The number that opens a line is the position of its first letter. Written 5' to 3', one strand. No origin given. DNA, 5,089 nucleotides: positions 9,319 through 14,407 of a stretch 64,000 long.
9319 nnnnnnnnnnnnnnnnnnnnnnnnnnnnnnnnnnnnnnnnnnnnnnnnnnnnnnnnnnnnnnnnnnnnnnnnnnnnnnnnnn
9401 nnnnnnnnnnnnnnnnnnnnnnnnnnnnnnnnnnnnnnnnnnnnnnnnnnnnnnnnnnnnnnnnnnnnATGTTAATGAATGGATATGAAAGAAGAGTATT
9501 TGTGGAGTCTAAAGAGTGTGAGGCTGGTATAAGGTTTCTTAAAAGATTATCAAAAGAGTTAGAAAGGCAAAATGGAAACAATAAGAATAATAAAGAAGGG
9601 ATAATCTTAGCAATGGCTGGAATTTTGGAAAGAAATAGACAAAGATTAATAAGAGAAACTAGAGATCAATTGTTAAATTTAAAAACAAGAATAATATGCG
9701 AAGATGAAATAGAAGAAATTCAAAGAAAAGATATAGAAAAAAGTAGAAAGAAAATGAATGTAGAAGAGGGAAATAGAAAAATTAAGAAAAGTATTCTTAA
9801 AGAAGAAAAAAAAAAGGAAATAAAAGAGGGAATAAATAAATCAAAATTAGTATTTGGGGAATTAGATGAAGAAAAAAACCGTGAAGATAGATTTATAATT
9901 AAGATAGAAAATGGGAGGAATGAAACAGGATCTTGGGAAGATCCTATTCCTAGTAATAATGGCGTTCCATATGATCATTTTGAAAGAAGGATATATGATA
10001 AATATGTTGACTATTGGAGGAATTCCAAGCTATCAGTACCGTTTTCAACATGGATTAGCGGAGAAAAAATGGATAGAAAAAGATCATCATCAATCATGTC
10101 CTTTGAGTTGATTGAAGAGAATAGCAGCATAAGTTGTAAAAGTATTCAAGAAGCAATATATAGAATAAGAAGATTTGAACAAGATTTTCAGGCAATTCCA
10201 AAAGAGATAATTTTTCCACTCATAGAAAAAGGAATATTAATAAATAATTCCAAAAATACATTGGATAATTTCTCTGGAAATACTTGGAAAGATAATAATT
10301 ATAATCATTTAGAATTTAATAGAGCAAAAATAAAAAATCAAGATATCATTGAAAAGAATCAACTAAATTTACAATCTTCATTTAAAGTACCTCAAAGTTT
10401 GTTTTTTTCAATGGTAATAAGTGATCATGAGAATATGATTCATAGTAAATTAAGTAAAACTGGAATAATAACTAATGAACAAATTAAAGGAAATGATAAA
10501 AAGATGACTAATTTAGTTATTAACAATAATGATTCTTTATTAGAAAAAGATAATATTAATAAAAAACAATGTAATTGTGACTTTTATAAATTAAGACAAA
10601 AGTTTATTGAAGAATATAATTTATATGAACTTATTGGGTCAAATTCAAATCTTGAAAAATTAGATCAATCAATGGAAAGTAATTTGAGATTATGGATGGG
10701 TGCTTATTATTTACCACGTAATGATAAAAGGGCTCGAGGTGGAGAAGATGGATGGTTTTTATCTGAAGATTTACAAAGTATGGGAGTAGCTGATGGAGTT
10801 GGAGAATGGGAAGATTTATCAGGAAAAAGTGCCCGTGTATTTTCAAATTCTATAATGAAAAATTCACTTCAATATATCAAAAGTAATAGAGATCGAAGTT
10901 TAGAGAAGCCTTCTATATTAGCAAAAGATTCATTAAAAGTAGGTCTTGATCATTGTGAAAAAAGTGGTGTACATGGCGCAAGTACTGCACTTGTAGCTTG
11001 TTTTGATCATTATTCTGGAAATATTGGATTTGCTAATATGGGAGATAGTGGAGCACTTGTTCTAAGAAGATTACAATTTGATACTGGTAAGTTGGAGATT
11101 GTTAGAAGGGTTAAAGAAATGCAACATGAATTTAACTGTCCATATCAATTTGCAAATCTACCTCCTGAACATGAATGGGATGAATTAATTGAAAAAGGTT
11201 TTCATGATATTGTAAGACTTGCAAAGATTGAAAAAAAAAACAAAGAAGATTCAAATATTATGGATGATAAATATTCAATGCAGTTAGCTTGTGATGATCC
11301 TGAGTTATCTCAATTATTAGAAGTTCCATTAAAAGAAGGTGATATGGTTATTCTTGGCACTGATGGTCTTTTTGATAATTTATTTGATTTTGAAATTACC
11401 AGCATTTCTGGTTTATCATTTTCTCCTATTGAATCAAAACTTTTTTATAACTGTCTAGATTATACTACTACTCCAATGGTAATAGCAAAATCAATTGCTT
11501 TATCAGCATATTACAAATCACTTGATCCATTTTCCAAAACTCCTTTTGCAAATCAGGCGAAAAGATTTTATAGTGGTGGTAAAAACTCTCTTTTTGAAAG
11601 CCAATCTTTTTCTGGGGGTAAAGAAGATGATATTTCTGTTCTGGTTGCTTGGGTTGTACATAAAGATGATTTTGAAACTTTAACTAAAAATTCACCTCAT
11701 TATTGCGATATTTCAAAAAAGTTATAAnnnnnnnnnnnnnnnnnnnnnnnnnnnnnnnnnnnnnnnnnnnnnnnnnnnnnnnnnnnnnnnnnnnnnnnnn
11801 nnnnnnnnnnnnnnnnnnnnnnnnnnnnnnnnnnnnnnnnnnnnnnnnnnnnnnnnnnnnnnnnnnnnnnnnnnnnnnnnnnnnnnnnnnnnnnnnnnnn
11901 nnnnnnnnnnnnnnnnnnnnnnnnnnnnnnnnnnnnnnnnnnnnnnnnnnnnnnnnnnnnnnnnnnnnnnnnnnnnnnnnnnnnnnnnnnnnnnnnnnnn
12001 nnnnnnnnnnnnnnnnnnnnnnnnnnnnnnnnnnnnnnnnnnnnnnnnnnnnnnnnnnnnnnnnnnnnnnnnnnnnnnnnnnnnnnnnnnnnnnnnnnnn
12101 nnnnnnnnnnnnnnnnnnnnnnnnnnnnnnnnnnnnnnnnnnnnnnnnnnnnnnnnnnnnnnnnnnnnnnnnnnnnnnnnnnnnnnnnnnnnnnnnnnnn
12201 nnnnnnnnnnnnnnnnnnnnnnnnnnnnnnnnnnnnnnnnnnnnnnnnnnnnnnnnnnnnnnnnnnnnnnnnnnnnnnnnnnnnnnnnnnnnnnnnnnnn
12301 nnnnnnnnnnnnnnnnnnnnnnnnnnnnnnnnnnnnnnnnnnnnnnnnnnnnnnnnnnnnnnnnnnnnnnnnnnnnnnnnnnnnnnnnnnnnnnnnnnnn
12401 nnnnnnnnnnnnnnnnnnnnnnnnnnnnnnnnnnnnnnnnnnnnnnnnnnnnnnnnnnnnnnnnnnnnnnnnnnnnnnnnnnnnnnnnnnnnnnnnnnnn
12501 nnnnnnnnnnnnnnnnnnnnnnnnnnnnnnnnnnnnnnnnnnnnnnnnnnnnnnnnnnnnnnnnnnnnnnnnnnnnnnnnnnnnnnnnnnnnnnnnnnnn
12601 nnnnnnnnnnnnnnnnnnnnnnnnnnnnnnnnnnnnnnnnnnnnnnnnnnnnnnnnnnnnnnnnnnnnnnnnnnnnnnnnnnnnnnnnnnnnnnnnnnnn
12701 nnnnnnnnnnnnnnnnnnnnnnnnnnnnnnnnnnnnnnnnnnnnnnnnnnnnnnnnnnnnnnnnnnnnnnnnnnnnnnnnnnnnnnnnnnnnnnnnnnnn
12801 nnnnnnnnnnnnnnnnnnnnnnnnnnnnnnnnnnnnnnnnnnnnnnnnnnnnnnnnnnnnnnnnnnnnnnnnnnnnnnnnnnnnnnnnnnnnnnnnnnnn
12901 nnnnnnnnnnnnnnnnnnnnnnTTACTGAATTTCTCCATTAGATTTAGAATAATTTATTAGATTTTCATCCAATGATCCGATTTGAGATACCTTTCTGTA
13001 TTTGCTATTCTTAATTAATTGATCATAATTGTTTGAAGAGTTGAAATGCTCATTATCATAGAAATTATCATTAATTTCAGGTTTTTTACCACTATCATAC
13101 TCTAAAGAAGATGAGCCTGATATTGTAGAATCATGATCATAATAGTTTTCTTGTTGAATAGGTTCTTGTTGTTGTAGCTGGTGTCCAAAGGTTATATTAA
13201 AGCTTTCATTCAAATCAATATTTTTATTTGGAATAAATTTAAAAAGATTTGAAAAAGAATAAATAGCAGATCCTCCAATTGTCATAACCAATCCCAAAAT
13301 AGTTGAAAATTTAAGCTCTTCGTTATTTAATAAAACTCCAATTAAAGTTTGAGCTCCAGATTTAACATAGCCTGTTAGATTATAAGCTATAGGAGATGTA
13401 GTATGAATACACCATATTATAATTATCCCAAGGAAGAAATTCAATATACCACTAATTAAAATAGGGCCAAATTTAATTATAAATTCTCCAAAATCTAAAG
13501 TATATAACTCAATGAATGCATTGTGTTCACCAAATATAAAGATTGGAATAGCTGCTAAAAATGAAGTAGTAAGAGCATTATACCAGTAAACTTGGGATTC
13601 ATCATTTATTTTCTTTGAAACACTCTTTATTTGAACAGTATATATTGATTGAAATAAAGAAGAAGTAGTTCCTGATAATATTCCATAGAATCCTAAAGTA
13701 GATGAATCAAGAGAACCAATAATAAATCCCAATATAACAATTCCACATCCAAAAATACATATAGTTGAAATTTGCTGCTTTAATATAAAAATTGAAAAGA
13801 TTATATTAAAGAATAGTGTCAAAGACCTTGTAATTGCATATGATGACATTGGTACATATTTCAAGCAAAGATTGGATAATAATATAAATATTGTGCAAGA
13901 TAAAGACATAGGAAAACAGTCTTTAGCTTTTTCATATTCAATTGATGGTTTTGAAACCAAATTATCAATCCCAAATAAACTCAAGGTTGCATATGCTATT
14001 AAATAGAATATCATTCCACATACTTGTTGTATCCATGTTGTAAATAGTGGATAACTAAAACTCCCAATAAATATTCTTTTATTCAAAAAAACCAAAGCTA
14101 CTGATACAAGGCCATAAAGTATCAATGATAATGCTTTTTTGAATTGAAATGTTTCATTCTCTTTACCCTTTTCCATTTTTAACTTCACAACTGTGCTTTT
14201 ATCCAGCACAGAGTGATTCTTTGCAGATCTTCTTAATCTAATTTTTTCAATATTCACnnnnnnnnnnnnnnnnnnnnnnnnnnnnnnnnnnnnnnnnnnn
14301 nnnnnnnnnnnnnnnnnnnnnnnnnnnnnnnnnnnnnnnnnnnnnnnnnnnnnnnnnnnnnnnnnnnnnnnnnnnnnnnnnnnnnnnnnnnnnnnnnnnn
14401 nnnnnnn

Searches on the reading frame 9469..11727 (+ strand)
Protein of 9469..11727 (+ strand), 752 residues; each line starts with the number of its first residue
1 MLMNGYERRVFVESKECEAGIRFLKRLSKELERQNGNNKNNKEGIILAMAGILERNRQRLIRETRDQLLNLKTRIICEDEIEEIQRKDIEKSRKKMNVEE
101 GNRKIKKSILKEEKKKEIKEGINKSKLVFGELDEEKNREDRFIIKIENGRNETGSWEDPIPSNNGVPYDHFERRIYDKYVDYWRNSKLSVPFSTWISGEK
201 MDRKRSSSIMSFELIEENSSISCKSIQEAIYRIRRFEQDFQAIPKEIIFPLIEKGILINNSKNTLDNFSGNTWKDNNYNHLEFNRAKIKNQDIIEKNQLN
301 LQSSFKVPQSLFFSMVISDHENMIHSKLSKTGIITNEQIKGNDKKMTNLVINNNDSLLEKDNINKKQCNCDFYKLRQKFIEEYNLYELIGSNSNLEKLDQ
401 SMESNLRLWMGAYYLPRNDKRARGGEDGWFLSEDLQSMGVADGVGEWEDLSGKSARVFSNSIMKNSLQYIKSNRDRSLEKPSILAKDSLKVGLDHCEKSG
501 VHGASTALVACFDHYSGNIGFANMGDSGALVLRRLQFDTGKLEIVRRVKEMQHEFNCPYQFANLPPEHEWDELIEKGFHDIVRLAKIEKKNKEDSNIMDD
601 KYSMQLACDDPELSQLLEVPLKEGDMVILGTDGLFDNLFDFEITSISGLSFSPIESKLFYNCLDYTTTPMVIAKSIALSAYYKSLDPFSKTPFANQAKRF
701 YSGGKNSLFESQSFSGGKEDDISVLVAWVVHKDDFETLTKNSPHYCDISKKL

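Call 5: search_protein_families(library=pfam, proteins=[window:9469-11727:+], max_evalue=1)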
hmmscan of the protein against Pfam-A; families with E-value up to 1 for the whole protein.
window:9469-11727:+ (752 aa): 3 families
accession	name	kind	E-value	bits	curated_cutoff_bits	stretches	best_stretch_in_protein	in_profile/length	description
PF13672.11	PP2C_2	-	2.1e-05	24.6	24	1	433-640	22-180/209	Protein phosphatase 2C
PF07228.17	SpoIIE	-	0.0008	19.8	25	1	598-638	97-137/192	Stage II sporulation protein E (SpoIIE)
PF00481.26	PP2C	-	0.003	17.7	20.3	1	453-534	46-129/255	Protein phosphatase 2C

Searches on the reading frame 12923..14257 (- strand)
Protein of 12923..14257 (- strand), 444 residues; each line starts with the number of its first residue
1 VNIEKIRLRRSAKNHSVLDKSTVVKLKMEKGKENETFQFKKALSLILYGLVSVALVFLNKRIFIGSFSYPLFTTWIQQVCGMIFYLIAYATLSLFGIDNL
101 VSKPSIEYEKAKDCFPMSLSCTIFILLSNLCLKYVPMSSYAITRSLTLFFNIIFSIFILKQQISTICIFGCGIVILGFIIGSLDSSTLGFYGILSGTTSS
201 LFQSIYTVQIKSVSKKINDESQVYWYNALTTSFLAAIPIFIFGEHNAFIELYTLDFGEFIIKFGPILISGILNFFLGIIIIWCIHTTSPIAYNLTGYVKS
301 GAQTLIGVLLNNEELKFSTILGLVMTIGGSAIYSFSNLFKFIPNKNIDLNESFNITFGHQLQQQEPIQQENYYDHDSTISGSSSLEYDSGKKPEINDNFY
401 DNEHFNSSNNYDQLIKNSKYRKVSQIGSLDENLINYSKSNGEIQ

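Call 5: search_protein_families(library=pfam, proteins=[window:12923-14257:-], max_evalue=1)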
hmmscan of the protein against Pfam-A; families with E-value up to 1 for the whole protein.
window:12923-14257:- (444 aa): 4 families
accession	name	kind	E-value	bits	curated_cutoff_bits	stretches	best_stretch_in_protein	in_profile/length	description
PF03151.22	TPT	-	1.8e-19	70.6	30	1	45-334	7-291/291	Triose-phosphate Transporter family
PF00892.27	EamA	-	1.7e-10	41.7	28.2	2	42-180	3-132/135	EamA-like transporter family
PF16913.11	PUNUT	-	0.12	12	30.6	1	126-337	89-315/321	Purine nucleobase transmembrane transport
PF10639.15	TMEM234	-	0.45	11.1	30.1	0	131-180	61-111/113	Putative transmembrane family 234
